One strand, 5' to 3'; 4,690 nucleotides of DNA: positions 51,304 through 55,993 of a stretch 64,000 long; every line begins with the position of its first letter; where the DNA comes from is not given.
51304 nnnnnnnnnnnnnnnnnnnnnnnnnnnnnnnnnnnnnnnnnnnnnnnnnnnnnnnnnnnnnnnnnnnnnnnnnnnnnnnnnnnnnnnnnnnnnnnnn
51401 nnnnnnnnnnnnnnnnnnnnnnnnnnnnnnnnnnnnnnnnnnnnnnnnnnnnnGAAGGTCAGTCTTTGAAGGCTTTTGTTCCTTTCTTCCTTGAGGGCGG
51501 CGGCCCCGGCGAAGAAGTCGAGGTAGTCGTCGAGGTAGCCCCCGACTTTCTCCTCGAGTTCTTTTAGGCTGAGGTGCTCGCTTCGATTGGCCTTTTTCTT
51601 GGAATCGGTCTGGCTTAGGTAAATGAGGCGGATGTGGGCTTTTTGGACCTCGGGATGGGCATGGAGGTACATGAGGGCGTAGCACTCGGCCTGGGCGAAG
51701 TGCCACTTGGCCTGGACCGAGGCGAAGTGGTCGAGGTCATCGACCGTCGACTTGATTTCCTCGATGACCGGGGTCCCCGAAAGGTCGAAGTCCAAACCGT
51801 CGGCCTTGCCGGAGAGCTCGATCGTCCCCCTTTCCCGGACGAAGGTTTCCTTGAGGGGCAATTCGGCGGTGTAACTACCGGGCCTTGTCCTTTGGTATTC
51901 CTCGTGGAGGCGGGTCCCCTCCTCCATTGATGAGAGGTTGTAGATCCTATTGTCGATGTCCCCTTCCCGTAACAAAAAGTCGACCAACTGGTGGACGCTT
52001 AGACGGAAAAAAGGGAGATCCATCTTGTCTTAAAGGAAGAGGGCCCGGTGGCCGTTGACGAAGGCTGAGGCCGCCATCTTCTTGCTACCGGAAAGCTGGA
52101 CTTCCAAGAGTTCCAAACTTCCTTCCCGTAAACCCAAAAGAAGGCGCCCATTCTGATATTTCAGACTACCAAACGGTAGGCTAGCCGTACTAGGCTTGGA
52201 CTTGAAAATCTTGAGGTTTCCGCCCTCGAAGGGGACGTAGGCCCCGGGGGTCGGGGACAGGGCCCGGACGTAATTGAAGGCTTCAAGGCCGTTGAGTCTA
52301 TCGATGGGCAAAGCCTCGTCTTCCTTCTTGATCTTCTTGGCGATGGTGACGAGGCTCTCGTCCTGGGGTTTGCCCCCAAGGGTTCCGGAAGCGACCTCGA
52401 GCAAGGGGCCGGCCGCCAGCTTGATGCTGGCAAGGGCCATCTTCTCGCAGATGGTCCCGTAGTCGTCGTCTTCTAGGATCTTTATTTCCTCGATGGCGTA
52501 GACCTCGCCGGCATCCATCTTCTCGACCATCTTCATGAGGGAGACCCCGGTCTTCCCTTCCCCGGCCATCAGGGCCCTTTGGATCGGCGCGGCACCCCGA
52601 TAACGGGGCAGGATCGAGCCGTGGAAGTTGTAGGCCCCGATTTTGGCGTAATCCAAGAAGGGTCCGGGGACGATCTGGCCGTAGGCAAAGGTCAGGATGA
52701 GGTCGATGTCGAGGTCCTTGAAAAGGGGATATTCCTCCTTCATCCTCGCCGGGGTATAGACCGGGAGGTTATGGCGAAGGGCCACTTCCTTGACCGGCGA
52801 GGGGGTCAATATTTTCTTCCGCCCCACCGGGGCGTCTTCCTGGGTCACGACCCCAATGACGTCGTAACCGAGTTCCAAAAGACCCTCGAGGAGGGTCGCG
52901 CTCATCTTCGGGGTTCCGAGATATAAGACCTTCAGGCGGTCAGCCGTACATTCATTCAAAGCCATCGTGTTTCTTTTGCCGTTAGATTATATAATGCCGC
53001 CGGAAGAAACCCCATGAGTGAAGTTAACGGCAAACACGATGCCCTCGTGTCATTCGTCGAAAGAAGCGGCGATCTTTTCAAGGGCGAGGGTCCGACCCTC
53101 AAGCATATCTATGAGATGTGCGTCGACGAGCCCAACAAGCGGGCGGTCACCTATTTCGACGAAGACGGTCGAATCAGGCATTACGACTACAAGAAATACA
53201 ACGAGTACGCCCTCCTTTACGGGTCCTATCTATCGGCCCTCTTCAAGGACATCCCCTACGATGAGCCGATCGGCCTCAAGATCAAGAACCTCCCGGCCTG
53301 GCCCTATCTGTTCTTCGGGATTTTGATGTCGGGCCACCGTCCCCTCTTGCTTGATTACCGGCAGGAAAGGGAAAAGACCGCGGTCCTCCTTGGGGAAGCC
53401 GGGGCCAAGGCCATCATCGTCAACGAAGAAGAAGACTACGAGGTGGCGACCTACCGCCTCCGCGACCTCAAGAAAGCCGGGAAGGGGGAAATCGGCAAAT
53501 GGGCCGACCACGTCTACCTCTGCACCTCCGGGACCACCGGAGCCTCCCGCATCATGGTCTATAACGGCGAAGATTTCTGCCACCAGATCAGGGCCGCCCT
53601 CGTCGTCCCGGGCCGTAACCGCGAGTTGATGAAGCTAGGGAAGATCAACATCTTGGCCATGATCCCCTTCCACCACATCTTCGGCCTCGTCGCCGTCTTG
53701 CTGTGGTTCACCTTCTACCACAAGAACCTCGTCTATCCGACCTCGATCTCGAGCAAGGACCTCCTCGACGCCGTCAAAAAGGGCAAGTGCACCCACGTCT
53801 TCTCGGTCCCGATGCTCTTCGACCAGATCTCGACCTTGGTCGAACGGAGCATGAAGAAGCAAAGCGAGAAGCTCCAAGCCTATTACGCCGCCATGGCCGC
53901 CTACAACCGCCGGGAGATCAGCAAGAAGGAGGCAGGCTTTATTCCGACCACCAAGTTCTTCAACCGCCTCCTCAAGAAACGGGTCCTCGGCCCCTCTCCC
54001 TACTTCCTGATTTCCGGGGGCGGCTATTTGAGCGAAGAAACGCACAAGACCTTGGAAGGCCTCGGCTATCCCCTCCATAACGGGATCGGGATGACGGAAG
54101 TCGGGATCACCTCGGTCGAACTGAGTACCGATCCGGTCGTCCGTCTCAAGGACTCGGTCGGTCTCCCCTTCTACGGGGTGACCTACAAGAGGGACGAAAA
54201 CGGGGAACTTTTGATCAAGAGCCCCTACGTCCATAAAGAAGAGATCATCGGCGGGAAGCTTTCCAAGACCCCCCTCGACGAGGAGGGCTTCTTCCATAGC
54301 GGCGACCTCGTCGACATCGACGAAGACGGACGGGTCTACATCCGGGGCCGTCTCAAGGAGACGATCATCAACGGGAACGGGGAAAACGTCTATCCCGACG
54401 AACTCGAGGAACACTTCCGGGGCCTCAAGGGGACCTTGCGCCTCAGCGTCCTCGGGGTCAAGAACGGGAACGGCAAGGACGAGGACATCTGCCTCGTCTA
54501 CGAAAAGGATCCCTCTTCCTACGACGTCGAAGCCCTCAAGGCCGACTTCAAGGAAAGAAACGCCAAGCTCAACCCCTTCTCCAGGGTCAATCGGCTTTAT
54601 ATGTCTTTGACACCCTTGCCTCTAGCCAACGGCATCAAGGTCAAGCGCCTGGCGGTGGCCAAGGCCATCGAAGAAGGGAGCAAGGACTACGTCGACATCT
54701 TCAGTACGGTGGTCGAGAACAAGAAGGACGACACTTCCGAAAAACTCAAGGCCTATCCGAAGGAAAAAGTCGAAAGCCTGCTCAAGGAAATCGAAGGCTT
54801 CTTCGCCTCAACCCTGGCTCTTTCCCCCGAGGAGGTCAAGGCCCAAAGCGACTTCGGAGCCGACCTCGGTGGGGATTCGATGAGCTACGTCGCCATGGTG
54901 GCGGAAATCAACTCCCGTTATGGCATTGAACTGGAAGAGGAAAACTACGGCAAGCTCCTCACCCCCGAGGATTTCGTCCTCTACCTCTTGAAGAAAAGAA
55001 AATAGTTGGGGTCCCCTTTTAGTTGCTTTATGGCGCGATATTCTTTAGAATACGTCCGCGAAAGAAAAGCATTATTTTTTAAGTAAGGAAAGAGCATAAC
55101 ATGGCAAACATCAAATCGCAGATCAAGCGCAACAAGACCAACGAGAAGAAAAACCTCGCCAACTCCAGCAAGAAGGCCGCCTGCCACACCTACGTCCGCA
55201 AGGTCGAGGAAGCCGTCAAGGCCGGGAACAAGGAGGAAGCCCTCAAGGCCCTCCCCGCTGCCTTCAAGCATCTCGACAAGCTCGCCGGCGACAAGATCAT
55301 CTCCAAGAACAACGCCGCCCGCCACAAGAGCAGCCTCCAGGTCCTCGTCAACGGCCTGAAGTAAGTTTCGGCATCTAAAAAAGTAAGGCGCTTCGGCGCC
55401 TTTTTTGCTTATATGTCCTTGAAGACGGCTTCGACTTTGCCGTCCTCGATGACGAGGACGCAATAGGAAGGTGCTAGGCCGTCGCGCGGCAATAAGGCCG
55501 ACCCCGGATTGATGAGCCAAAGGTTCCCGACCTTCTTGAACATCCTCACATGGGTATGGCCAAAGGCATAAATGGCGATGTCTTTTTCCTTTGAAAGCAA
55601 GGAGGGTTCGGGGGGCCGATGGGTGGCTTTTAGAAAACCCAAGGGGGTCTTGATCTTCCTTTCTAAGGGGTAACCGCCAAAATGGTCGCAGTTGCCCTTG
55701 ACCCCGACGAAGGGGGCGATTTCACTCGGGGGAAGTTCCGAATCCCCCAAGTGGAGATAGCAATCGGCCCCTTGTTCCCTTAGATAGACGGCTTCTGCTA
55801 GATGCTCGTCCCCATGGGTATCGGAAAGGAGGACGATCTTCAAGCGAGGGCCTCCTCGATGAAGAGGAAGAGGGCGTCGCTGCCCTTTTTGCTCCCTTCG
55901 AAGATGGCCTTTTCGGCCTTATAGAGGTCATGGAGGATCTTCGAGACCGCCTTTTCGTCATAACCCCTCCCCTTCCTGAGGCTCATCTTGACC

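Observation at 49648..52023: Fusion of a Cys-less PD-(D/E)xK (RecB/Cas4-like) nuclease domain to a DinG/XPD-type Fe-S helicase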

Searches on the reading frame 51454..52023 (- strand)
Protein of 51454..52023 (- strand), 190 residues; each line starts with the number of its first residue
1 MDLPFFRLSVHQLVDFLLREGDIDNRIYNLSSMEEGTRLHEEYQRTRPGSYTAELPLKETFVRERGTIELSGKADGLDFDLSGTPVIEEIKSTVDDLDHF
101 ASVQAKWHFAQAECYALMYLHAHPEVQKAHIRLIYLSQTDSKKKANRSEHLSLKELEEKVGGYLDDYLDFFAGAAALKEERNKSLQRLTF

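Call 38: search_solved_structures(query=window:51454-52023:-, max_evalue=10, show_alignments=1)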
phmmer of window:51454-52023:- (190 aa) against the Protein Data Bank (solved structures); distinct sequences matched with E-value up to 10: 2.
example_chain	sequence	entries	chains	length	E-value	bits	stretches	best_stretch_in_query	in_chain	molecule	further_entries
9kqh_A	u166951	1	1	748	8.9e-18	68.1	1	6-190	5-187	DNA 5'-3' helicase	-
5cwk_A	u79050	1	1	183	0.42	13.7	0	31-57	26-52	Designed helical repeat protein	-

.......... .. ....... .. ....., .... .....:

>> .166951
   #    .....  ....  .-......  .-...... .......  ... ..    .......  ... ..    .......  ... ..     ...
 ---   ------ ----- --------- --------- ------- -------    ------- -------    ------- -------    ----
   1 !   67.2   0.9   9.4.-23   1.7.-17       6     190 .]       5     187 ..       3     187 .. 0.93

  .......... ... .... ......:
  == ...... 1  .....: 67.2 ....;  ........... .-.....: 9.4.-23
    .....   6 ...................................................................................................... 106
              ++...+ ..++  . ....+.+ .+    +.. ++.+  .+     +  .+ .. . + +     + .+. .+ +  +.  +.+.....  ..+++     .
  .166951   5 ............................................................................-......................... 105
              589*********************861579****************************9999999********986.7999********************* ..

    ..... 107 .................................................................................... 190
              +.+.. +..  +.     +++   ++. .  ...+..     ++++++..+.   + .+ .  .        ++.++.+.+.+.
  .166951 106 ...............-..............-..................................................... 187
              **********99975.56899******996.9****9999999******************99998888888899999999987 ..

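Call 39: search_protein_families(library=pfam, proteins=[window:51454-52023:-], max_evalue=10)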
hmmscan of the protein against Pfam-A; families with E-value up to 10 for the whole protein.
window:51454-52023:- (190 aa): 0 families

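Call 49: search_protein_representatives(protein=window:51454-52023:-)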
Query: 190 residues. Proteins with E-value up to 0.001 (for the whole library): 1274; up to 1e-10: 375; up to 1e-30: 18. The best 150 are listed.
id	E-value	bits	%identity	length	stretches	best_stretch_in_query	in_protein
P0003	5.7e-65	234.9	61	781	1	4-189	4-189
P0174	5.1e-39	150.4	45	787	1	3-190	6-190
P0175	6.0e-37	143.6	46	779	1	7-190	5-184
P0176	6.3e-37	143.5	43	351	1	7-190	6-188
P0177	1.2e-36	142.6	45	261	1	6-190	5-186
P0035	4.3e-36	140.8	46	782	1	7-190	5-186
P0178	6.7e-36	140.2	49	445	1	4-156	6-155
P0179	7.1e-36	140.1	43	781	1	7-190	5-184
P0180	2.8e-35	138.2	44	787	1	3-187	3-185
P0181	1.2e-33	132.9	43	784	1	6-190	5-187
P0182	1.2e-33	132.8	43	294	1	8-190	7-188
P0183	1.6e-32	129.2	40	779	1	5-190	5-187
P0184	3.2e-32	128.2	45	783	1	7-170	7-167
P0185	5.5e-32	127.5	42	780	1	8-188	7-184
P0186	5.6e-32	127.4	43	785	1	7-190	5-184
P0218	1.9e-23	99.6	34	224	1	6-189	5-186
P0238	7.3e-18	81.4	37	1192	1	6-190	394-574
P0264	5.4e-16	75.3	30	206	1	4-188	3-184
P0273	1.4e-15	74.0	34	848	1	4-190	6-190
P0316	4.8e-14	69.0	33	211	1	3-190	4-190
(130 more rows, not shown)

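Call 54: predict_structure(alignment_id=A2)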
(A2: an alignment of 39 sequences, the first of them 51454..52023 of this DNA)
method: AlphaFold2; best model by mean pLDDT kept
length: 190 residues; sequences in the alignment: 39
mean_pLDDT: 94.3   pTM: 0.89
mean pLDDT of the five models: 94.3, 93.3, 92.8, 92.5, 92.4
residues with pLDDT >= 90: 169; 70-90: 13; 50-70: 8; < 50: 0
segments of 3 or more residues with pLDDT < 50: none
pLDDT, mean of each block of 10 residues (from residue 1): 92 91 65 94 96 98 98 98 98 95 95 99 98 97 97 99 98 92 92
secondary structure, 60 per line:
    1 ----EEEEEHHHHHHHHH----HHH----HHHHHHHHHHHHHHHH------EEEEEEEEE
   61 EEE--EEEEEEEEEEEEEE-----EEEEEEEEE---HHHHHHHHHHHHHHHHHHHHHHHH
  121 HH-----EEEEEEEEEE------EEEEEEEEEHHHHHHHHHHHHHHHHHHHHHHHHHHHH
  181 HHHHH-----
elements in order: E5-9 H10-18 H30-45 E52-63 E66-79 E85-93 H97-122 E128-137 E144-152 H153-185

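Call 65: find_encoding_contigs(protein=P0238, flank=3000, max_places=2)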
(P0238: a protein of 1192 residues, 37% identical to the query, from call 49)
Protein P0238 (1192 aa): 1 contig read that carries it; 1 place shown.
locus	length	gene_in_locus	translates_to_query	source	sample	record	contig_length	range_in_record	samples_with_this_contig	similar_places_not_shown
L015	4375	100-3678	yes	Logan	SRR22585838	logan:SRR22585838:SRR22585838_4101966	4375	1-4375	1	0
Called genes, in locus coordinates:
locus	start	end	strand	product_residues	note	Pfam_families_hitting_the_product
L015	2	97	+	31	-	?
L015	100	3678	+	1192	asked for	PF04055:Radical_SAM, PF06969:HemN_C, PF00270:DEAD (weak), PF06733:DEAD_2, PF13307:Helicase_C_2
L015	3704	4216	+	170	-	PF00075:RNase_H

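Call 66: search_protein_families(library=pfam, proteins=[P0238, P0218, P0264, P0316, P0273], max_evalue=0.001)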
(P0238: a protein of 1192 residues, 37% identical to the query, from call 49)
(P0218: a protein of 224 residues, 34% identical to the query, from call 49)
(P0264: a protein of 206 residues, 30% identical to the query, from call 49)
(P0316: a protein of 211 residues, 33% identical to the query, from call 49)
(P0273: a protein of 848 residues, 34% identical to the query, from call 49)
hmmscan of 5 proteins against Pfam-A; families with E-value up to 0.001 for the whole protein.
P0238 (1192 aa): 6 families
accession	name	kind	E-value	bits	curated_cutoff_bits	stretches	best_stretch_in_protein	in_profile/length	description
PF13307.12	Helicase_C_2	-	7.2e-41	140.5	25.3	1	1002-1168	2-169/170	Helicase C-terminal domain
PF04055.27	Radical_SAM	-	4.3e-26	92.5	29.5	1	4-173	1-164/166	Radical SAM superfamily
PF06733.21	DEAD_2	-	4.2e-13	49.7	21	1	662-786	52-171/172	DEAD_2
PF06969.22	HemN_C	-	1.4e-11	44.8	24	1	310-375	1-66/67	HemN C-terminal domain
PF00270.35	DEAD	-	5e-09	36.5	26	1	591-657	9-77/167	DEAD/DEAH box helicase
PF04851.21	ResIII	-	0.00017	22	22.5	0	577-632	3-59/164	Type III restriction enzyme, res subunit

P0218 (224 aa): 1 family
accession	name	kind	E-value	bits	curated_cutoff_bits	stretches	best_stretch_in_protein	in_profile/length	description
PF12705.13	PDDEXK_1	-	4.3e-05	24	22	1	60-183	117-225/247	PD-(D/E)XK nuclease superfamily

P0264 (206 aa): 1 family
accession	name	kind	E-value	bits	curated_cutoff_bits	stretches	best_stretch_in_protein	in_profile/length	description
PF12705.13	PDDEXK_1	-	3.9e-05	24.1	22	1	38-157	99-218/247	PD-(D/E)XK nuclease superfamily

P0316 (211 aa): 0 families

P0273 (848 aa): 5 families
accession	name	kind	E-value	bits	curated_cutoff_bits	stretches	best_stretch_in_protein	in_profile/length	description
PF13307.12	Helicase_C_2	-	2.9e-41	141.8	25.3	1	656-820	2-167/170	Helicase C-terminal domain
PF06733.21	DEAD_2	-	3.5e-16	59.8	21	1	277-402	51-171/172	DEAD_2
PF00270.35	DEAD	-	4.7e-07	30.1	26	1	196-279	2-82/167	DEAD/DEAH box helicase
PF06777.17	HBB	-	1.2e-05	25.5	30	1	538-641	90-189/190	Helical and beta-bridge domain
PF04851.21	ResIII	-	0.0002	21.8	22.5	1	193-389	3-140/164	Type III restriction enzyme, res subunit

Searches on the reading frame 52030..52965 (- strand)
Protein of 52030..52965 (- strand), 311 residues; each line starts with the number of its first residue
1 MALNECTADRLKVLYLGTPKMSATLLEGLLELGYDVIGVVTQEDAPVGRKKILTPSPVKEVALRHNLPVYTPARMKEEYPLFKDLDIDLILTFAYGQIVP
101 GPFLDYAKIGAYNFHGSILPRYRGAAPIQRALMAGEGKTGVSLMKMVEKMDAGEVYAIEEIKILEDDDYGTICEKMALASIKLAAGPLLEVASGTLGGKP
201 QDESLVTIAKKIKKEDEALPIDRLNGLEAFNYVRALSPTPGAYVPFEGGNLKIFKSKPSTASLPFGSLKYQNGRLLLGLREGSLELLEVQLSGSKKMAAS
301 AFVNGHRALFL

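Call 62: search_protein_families(library=ncbifam, proteins=[window:52030-52965:-], max_evalue=0.001)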
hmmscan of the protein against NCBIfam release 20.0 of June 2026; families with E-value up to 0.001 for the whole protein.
window:52030-52965:- (311 aa): 6 families
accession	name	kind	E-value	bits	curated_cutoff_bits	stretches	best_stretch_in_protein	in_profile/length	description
TIGR00460.1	fmt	equivalog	8.2e-71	238.7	201.5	1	11-308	1-306/315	methionyl-tRNA formyltransferase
NF005998.1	PRK08125.1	equivalog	2.7e-39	135.1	777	1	20-298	10-288/649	bifunctional UDP-4-amino-4-deoxy-L-arabinose formyltransferase/UDP-glucuronic acid oxidase ArnA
NF005414.0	PRK06988.1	equivalog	3.8e-37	127.9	316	1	24-263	16-254/311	formyltransferase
TIGR00639.1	PurN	equivalog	4.2e-11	42.7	150.1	1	83-176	76-169/192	phosphoribosylglycinamide formyltransferase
TIGR00655.1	PurU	equivalog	8.6e-05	22.3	285.95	1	76-162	150-236/280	formyltetrahydrofolate deformylase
NF004684.0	PRK06027.1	subfamily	0.00018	21.3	223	1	77-152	156-231/286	formyltetrahydrofolate deformylase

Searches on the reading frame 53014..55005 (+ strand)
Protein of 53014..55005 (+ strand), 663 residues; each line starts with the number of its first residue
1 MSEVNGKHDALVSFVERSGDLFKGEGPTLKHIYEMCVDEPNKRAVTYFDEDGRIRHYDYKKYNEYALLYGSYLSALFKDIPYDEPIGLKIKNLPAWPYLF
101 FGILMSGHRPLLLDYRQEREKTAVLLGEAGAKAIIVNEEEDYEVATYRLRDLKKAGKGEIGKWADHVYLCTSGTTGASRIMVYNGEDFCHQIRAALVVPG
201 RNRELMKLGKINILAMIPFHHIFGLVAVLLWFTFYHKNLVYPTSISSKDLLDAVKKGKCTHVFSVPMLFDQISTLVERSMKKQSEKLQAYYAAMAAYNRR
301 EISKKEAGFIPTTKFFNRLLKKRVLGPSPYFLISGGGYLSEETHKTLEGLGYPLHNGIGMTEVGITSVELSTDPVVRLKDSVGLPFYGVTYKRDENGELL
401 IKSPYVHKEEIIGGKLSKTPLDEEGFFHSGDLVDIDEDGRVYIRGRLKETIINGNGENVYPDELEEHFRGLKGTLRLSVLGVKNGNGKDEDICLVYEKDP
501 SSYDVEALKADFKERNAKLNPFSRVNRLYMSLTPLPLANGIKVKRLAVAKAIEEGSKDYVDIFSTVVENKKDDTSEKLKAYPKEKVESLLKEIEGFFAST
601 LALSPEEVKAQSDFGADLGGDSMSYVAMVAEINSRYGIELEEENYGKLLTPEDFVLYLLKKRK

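Call 33: search_protein_families(library=pfam, proteins=[window:53014-55005:+], max_evalue=0.001)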
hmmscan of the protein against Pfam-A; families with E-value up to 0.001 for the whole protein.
window:53014-55005:+ (663 aa): 2 families
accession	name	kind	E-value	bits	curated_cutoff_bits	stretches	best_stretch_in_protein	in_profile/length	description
PF00501.34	AMP-binding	-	1.6e-30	106.6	29.9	1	38-406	7-379/384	AMP-binding enzyme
PF00550.31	PP-binding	-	1.2e-07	32.3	20.8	1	594-657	4-66/67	Phosphopantetheine attachment site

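Call 62: search_protein_families(library=ncbifam, proteins=[window:53014-55005:+], max_evalue=0.001)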
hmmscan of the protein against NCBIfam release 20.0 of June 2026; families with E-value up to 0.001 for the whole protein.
window:53014-55005:+ (663 aa): 80 families (the best 25 are shown)
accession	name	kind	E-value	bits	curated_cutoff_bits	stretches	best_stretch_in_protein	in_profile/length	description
NF004837.0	PRK06187.1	subfamily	6.7e-29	100.5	476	2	332-527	291-498/531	long-chain-fatty-acid--CoA ligase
TIGR01923.1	menE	equivalog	8.2e-26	90.8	330.15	1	317-483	213-383/442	o-succinylbenzoate--CoA ligase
NF004114.0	PRK05605.1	equivalog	8.5e-26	90.4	766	2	390-555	413-572/575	long-chain-fatty-acid--CoA ligase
NF005307.0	PRK06839.1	equivalog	3.7e-24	85.2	748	1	332-546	269-487/496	o-succinylbenzoate--CoA ligase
NF009233.0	PRK12583.1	subfamily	4.1e-22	78.3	832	2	388-509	391-511/558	fatty acid CoA ligase family protein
NF002966.0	PRK03640.1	equivalog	3.7e-20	72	556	1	332-487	259-421/483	o-succinylbenzoate--CoA ligase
NF052269.1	Staph_lig_FadD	equivalog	9.1e-20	70.5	650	1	331-555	269-496/499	long-chain-fatty-acid--CoA ligase FadD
NF005702.0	PRK07514.1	subfamily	2.5e-19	69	558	1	315-520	254-472/506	malonyl-CoA synthase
NF005801.1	PRK07656.1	equivalog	7.7e-17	61.1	657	1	357-484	311-439/500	FadD3 family acyl-CoA ligase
NF058661.1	cispen_AMP_AmcH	equivalog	9.8e-17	60.5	370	1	374-510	292-431/458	adenylate-forming 2-oxoglutaryl-ACP ligase AmcH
NF004511.1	PRK05852.1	equivalog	1e-15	57.4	650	1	331-549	278-501/505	FadD7 family fatty acid--CoA ligase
NF009921.1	PRK13382.1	exception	1.1e-15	57.4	850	1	405-545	389-525/529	acyl-CoA ligase FadD12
NF006442.0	PRK08751.1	equivalog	3.7e-15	55.3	1023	1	394-510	406-520/560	long-chain fatty acid--CoA ligase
NF038343.1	ligase_FadD11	exception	1.3e-14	53.5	950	1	331-468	331-466/585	fatty acid--CoA ligase FadD11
NF009071.0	PRK12406.1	subfamily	2.9e-14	52.4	701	1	393-519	348-473/510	acyl-CoA synthetase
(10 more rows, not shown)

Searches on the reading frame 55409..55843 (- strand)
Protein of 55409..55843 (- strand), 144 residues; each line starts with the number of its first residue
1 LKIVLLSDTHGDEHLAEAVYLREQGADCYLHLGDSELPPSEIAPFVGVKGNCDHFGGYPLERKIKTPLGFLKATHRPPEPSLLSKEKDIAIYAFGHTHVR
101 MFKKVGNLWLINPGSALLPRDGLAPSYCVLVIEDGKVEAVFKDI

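Call 62: search_protein_families(library=ncbifam, proteins=[window:55409-55843:-], max_evalue=0.001)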
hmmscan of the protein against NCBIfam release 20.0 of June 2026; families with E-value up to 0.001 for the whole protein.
window:55409-55843:- (144 aa): 2 families
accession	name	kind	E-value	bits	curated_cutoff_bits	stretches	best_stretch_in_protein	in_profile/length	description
TIGR00040.1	yfcE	subfamily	1.2e-17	64.4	56.25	1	1-139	1-157/158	YfcE family phosphodiesterase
NF006988.0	PRK09453.1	equivalog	4.8e-16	59.1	117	1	83-133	113-163/183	phosphodiesterase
